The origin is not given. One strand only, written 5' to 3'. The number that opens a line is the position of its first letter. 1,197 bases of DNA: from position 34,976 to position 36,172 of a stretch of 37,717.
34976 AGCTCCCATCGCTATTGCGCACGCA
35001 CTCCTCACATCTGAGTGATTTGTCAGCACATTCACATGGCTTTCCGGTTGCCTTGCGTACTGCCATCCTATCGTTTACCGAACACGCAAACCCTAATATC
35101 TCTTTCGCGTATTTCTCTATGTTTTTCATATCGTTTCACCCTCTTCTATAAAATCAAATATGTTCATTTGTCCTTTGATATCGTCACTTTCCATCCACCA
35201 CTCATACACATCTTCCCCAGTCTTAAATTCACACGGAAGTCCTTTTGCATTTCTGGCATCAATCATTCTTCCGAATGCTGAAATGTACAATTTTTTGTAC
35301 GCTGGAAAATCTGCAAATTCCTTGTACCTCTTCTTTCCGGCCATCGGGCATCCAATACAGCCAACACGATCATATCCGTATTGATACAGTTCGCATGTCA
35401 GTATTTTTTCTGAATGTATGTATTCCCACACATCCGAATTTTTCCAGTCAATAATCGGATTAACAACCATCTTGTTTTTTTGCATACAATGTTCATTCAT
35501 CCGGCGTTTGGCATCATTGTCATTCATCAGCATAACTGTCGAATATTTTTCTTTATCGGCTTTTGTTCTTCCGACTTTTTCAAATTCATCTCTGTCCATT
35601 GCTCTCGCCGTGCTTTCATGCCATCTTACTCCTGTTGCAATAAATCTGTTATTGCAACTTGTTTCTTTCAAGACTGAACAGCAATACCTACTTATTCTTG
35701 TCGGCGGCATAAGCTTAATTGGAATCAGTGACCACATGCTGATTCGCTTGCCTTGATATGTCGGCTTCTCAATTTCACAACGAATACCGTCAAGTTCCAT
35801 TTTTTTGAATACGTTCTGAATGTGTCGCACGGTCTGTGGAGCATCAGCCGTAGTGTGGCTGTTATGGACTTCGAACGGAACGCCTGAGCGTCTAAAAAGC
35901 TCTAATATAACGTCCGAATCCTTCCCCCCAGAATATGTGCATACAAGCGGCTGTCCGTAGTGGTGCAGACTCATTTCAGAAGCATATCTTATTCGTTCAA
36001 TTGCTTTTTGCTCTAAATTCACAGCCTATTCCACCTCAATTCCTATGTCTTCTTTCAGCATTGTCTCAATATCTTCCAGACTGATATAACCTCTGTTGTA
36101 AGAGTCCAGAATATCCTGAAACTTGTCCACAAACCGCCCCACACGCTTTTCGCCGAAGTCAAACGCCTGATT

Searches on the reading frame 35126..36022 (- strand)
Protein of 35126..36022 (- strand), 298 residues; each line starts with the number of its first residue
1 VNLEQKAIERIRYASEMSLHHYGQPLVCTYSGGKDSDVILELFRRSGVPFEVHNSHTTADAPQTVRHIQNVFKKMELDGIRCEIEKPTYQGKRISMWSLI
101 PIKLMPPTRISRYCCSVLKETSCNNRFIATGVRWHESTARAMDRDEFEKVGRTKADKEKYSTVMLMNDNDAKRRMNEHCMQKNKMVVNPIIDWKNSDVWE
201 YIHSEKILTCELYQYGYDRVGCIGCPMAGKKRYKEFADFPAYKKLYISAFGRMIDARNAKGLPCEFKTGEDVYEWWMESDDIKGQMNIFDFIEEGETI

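Call 80: search_protein_families(library=pfam, proteins=[window:35126-36022:-], max_evalue=0.001)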
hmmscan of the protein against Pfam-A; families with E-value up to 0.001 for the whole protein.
window:35126-36022:- (298 aa): 1 family
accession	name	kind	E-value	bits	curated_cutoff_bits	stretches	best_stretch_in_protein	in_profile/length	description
PF01507.26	PAPS_reduct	-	2.6e-22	80.1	22.5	1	26-227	2-174/175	Phosphoadenosine phosphosulfate reductase domain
